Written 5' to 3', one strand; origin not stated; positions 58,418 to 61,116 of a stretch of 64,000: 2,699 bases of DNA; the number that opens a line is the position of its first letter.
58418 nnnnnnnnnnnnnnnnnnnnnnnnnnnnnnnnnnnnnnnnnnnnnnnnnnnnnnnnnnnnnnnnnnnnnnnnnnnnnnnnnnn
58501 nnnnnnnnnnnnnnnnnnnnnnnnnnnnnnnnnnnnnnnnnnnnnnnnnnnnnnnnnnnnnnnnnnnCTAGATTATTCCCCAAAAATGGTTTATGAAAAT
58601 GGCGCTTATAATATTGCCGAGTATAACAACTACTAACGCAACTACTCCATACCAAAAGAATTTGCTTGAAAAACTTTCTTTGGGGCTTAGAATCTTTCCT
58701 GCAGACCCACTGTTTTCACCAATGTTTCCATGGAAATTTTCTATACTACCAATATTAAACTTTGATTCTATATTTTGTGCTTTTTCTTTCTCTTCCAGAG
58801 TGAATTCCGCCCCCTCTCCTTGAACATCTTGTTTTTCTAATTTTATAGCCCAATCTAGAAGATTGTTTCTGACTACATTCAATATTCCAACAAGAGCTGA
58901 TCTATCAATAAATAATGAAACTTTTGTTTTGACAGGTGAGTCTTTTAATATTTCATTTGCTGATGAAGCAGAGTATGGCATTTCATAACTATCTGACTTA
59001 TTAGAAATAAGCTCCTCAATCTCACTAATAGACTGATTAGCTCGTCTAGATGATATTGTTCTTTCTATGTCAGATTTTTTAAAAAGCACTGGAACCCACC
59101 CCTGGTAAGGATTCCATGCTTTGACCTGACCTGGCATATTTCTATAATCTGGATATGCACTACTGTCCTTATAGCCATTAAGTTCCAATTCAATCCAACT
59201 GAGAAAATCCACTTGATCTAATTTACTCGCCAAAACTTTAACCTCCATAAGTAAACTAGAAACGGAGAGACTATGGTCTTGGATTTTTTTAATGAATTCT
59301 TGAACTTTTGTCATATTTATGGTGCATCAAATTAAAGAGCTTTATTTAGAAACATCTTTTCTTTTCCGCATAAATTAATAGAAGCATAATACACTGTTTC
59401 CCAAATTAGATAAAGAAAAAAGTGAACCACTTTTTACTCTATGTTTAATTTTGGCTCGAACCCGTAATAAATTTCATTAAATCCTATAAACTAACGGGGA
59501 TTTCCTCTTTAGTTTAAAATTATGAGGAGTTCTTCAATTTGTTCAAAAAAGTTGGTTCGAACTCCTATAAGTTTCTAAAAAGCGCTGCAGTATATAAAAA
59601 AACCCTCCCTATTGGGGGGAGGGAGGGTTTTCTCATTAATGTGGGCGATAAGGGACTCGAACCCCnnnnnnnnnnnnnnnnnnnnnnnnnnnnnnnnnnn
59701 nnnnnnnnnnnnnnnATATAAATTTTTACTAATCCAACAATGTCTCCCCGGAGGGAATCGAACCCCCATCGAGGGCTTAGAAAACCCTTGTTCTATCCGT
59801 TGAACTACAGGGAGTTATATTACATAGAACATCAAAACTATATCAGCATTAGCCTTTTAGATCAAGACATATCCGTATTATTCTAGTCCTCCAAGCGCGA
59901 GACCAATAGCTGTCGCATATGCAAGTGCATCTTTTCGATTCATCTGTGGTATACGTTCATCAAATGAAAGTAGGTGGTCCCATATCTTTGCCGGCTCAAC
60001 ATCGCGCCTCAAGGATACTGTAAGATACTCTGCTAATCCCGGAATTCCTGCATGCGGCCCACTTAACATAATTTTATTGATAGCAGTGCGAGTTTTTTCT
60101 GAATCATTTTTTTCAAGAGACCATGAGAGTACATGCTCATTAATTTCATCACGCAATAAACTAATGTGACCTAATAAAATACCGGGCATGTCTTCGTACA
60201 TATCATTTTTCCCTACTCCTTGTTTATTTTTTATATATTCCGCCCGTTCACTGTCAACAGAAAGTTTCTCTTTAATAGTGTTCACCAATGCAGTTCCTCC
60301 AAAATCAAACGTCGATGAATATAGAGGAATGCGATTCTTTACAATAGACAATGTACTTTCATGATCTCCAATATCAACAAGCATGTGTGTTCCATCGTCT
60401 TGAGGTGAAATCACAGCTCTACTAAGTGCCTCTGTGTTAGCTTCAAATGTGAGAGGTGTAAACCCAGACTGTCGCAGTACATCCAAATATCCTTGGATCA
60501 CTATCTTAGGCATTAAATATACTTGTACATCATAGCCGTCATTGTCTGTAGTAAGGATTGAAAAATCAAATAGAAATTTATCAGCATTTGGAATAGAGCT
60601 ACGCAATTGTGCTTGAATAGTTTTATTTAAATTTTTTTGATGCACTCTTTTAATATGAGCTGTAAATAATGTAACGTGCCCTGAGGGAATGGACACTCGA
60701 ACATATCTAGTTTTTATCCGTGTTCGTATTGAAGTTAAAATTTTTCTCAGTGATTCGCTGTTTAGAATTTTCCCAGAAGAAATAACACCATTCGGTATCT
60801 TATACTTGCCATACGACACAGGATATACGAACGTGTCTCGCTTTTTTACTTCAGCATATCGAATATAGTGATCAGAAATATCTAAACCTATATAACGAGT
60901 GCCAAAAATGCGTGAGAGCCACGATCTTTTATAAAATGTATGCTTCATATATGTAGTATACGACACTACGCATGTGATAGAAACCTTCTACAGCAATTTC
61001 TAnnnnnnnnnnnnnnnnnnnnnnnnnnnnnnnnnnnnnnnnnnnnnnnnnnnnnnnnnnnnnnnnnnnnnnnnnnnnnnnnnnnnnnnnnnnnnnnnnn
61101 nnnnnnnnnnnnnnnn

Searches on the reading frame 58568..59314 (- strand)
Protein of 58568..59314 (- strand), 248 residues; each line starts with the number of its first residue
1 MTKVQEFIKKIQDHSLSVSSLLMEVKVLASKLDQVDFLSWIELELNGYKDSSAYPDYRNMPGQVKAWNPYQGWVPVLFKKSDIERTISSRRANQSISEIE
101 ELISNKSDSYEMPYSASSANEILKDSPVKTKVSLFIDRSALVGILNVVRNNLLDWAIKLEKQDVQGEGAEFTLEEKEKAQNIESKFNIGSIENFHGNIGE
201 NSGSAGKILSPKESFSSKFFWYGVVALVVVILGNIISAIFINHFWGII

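Call 10: search_protein_families(library=pfam, proteins=[window:58568-59314:-], max_evalue=0.1)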
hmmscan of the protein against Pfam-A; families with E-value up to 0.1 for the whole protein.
window:58568-59314:- (248 aa): 2 families
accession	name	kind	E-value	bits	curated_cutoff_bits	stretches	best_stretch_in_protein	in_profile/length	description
PF18864.6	AbiTii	-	8.9e-43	147.1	27.6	1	4-182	3-187/189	AbiTii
PF21097.3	SR_plectin_7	-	0.093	13.6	27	0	3-44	69-109/116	Spectrin repeat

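Call 11: search_protein_families(library=padloc, proteins=[window:58568-59314:-], max_evalue=0.1)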
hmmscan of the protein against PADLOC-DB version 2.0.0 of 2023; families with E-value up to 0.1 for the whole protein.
window:58568-59314:- (248 aa): 2 families
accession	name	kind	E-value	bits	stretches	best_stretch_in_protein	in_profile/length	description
PDLC02334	AbiTii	-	2.1e-46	156.6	1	4-182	3-183/185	AbiTii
PDLC00540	JetA2|JetA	-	0.053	10.3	0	78-191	364-482/496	DUF2397 domain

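Call 14: find_encoding_contigs(protein=window:58568-59314:-, flank=6000, max_places=10)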
Protein window:58568-59314:- (248 aa): 5 contigs read that carry it; 2 places shown.
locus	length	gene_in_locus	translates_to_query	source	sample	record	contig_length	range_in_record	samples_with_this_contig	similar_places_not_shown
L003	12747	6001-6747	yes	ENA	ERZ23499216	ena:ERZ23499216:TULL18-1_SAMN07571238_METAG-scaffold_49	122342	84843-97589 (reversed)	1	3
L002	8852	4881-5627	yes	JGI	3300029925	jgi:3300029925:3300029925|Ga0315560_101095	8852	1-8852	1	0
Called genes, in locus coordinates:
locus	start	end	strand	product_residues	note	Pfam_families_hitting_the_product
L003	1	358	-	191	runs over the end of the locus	PF01330:RuvA_N, PF00633:HHH (faint), PF14520:HHH_5, PF07499:RuvA_C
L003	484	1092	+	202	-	-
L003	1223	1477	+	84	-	PF01649:Ribosomal_S20p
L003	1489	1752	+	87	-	-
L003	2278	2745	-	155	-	-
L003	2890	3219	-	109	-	PF18893:DUF5652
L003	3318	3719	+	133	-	PF03652:RuvX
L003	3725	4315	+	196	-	PF09335:VTT_dom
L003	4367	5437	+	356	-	PF11104:PilM_2, PF14450:FtsA (weak)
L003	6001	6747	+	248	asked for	PF18864:AbiTii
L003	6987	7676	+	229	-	PF00069:Pkinase, PF01636:APH (faint)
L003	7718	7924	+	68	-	-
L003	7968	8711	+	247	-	PF00849:PseudoU_synth_2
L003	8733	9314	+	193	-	PF01245:Ribosomal_L19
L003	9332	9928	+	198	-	PF00856:SET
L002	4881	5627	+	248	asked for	PF18864:AbiTii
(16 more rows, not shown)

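Call 19: find_homologous_proteins(query=window:58568-59314:-, max_evalue=1e-10)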
Query window:58568-59314:- (248 aa): 23 proteins with E <= 1e-10 among 521 candidates.
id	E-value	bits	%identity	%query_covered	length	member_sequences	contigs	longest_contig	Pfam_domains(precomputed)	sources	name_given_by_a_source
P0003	6.1e-156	535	100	100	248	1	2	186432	PF18864.7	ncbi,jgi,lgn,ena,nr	ncbi:hypothetical protein COB64_00675 [Candidatus Wolfebacteria bacterium]|nr:MAG: hypothetical prot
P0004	2.8e-102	360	65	100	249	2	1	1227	PF18864.7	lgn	-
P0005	4.3e-102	359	63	100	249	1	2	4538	PF18864.7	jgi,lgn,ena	-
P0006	1.0e-101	358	65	100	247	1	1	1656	PF18864.7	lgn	-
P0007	1.2e-97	344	64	98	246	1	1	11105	PF18864.7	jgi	-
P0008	1.2e-90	321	60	100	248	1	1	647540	PF18864.7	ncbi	ncbi:MAG: hypothetical protein ACKKMW_01215 [Candidatus Nealsonbacteria bacterium]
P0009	5.2e-90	319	58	100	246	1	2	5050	PF18864.7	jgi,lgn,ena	jgi:hypothetical protein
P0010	1.5e-88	315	58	100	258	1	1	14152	PF18864.7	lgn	-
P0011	1.9e-87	311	57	100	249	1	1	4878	PF18864.7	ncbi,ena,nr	ncbi:MAG: hypothetical protein R3346_04735 [Candidatus Spechtbacterales bacterium]|nr:hypothetical p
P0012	3.6e-86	307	59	98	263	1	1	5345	PF18864.7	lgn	-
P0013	1.5e-82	295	56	100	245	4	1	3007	PF18864.7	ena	-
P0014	1.5e-81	292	54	100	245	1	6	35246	PF18864.7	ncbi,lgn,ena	ncbi:MAG: hypothetical protein AAB790_03505 [Patescibacteria group bacterium]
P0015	1.7e-81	292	55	99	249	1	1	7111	PF18864.7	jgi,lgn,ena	-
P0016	3.4e-80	287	53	100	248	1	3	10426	PF18864.7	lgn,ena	-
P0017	3.4e-56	209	40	98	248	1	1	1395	PF18864.7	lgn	-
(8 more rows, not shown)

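Call 22: find_related_loci(query=A1, collection=genome_contigs, flank=4000)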
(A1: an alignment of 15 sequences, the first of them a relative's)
Query A1 (248 aa) in genome_contigs; peptide patterns used: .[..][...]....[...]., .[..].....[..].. (x = any residue, [..] = any of these).
148 stretches matched a pattern; 6 encode a relative of the query (tblastn E <= 1e-3); 6 distinct loci.
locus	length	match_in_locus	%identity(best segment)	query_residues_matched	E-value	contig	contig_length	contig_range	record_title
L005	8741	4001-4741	60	1-248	8e-98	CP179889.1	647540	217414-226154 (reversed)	MAG: Candidatus Nealsonbacteria bacterium isolate ER8H12parc2 chromosome, complete genome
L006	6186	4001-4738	57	1-247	6e-93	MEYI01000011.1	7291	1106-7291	MAG: Candidatus Azambacteria bacterium RBG_16_47_10 RBG_16_scaffold_17747, whole genome shotgun sequence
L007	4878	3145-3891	57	1-247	5e-85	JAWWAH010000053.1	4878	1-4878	MAG: Candidatus Spechtbacterales bacterium isolate HN14.bin.51 k141_377087_length_4878_cov_9.0000, whole genome shotgun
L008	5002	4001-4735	54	1-247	2e-85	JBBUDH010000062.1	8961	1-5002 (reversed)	MAG: Patescibacteria group bacterium isolate H43-bin093_1 H43_bin093_1_000000000062, whole genome shotgun sequence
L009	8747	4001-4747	42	1-247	6e-64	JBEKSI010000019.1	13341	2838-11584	MAG: Minisyncoccia bacterium isolate SPRUCE 530 SPRUCE_530_19, whole genome shotgun sequence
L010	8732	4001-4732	40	6-247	2e-50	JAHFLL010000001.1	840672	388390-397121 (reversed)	MAG: Candidatus Liptonbacteria bacterium isolate nzgw432 NODE_2_length_840673_cov_9.797161, whole genome shotgun sequenc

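Call 23: find_related_loci(query=A1, collection=metagenome_contigs, flank=4000)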
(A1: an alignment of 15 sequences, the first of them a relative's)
Query A1 (248 aa) in metagenome_contigs; peptide patterns used: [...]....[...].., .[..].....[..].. (x = any residue, [..] = any of these).
322 stretches matched a pattern; 16 encode a relative of the query (tblastn E <= 1e-3); 16 distinct loci.
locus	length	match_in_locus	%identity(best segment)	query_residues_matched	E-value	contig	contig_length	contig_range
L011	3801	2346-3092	63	1-247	3e-110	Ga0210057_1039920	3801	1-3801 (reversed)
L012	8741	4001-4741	64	1-247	1e-107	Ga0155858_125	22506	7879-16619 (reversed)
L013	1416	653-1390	58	1-247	1e-103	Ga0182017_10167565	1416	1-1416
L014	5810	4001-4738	57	1-247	1e-92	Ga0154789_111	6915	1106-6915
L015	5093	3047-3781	56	1-247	2e-85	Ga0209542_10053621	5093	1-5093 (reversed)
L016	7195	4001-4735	54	1-247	5e-85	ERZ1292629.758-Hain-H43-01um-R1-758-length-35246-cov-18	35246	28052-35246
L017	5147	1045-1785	55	1-245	5e-83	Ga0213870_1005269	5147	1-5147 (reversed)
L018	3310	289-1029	47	1-244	1e-74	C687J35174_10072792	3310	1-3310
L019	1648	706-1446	47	1-244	6e-78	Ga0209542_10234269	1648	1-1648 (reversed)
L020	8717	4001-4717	46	7-244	4e-71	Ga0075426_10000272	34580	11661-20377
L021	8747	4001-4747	42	1-247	1e-63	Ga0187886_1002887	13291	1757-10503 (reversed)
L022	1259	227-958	39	4-247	3e-65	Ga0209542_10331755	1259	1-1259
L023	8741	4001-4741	40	1-247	2e-59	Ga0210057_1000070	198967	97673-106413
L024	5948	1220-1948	40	4-244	2e-56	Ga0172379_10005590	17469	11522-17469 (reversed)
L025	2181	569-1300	41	4-247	1e-55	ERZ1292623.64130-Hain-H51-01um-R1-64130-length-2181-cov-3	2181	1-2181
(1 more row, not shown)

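Call 44: search_protein_families(library=pfam, proteins=[L005:4858-5433:+, L009:4895-5281:+, L010:4742-5680:+, L011:3099-3800:+, L017:1866-2507:+, L023:4740-5291:+, L023:5297-5947:+, L024:1994-2650:+, L012:5500-6288:+, L020:4838-5248:+], max_evalue=0.01)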
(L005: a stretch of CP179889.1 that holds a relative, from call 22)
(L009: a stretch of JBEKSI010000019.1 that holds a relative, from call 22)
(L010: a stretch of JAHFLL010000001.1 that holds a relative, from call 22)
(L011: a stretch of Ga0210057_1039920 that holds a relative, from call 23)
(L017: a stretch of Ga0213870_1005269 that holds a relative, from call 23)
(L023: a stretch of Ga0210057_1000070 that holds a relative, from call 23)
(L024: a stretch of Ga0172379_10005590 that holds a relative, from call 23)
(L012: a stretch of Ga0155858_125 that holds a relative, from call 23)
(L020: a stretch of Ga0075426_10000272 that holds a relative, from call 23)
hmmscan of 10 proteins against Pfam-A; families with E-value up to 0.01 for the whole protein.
L005:4858-5433:+ (191 aa): 0 families

L009:4895-5281:+ (128 aa): 0 families

L010:4742-5680:+ (312 aa): 1 family
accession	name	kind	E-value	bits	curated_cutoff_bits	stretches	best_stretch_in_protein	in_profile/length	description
PF01636.29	APH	-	2.9e-17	63.7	23.2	1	24-257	2-230/239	Phosphotransferase enzyme family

L011:3099-3800:+ (234 aa): 2 families
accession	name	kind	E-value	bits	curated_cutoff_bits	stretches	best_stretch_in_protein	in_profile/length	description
PF00239.26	Resolvase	-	2.7e-22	79.9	23.3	1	7-151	2-144/145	Resolvase, N terminal domain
PF07508.19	Recombinase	-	0.0039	17.9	21.1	0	174-233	2-51/102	Recombinase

L017:1866-2507:+ (213 aa): 0 families

L023:4740-5291:+ (183 aa): 0 families

L023:5297-5947:+ (216 aa): 0 families

L024:1994-2650:+ (218 aa): 4 families
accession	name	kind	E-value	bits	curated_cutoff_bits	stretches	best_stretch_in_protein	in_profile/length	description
PF13472.12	Lipase_GDSL_2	-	6.3e-19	69.6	32.9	1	19-202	1-176/178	GDSL-like Lipase/Acylhydrolase family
PF00657.28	Lipase_GDSL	-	2.6e-15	57.5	23.6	1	17-209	1-208/208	GDSL-like Lipase/Acylhydrolase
PF14606.12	Lipase_GDSL_3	-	0.0034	18.1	27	0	106-171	67-130/178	GDSL-like Lipase/Acylhydrolase family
PF04311.20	DUF459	-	0.0077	16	27.2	0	80-109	49-76/197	Protein of unknown function (DUF459)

L012:5500-6288:+ (262 aa): 0 families

L020:4838-5248:+ (136 aa): 0 families

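Call 49: find_related_loci(query=A1, collection=viral_contigs, flank=3000)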
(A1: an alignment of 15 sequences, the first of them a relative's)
Query A1 (248 aa) in viral_contigs; peptide patterns used: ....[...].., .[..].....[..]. (x = any residue, [..] = any of these).
88 stretches matched a pattern, but none encodes a relative of the query by tblastn (E <= 1e-3).

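Call 63: find_encoding_contigs(protein=P0006, flank=3000, max_places=3)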
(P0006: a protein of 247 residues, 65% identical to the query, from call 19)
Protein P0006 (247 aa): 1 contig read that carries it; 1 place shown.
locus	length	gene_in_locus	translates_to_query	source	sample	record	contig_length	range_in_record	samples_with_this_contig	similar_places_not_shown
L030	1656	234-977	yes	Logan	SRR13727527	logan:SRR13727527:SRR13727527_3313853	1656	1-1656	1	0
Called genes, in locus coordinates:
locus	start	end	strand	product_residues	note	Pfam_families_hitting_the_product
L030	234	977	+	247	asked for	PF18864:AbiTii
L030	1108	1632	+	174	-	PF00293:NUDIX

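Call 64: find_encoding_contigs(protein=P0004, flank=3000, max_places=3)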
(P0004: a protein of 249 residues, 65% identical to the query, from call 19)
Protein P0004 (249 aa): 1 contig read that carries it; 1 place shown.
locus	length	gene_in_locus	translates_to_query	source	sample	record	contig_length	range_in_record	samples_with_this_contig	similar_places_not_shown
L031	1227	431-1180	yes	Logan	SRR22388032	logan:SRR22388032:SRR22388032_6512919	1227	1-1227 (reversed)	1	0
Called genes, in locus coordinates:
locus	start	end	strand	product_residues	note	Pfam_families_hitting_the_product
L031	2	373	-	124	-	?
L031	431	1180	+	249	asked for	PF18864:AbiTii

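Call 65: find_encoding_contigs(protein=P0010, flank=3000, max_places=3)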
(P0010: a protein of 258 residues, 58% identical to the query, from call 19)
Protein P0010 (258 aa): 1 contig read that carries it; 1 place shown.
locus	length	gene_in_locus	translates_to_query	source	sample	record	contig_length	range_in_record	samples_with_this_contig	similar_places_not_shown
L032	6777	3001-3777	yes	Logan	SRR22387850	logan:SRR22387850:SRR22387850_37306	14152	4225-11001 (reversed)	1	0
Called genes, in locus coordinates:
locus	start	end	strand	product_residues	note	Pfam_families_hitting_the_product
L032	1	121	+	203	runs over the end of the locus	PF07155:ECF-ribofla_trS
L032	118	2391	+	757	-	PF03477:ATP-cone, PF17975:RNR_Alpha, PF21995:RNR-II_ins_dom (faint)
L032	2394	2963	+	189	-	PF01923:Cob_adeno_trans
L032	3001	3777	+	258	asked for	PF18864:AbiTii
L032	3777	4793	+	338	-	-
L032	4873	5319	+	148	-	PF00903:Glyoxalase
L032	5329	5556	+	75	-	PF03831:YjdM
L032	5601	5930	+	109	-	PF12840:HTH_20, PF01022:HTH_5, PF12802:MarR_2 (faint), PF21476:PF0610-like_N (weak)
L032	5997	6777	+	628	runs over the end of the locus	PF01435:Peptidase_M48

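Call 74: find_encoding_contigs(protein=P0005, flank=4000, max_places=3)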
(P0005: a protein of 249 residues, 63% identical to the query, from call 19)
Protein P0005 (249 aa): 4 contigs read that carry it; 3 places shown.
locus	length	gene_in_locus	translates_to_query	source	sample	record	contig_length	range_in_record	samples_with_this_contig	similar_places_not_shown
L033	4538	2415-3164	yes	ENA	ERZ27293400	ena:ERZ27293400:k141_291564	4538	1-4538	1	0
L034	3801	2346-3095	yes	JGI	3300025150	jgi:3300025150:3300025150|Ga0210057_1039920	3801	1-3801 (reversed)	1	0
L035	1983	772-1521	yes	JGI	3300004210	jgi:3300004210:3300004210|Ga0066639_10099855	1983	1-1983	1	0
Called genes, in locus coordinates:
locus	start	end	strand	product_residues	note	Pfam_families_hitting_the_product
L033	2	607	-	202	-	?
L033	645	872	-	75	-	-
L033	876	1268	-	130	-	-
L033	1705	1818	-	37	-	-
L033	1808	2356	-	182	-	-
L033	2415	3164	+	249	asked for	PF18864:AbiTii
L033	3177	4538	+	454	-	?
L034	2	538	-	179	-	?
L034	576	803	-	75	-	-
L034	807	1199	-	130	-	-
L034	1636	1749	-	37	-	-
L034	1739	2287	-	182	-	-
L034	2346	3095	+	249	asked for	PF18864:AbiTii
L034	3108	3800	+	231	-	?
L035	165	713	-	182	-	-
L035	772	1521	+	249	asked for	PF18864:AbiTii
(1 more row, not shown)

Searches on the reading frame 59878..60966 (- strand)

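Call 10: search_protein_families(library=pfam, proteins=[window:59878-60966:-], max_evalue=0.1)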
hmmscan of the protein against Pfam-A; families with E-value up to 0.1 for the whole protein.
window:59878-60966:- (362 aa): 3 families
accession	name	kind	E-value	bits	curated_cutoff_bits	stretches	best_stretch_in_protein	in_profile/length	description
PF11104.14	PilM_2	-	5.1e-25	88.6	27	1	27-358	1-337/340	Type IV pilus assembly protein PilM;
PF14450.12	FtsA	-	2.9e-06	28.1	31.8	1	195-355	1-127/127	Cell division protein FtsA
PF05134.19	T2SSL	-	0.00015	21.7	25.5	1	62-171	26-128/231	Type II secretion system (T2SS), protein L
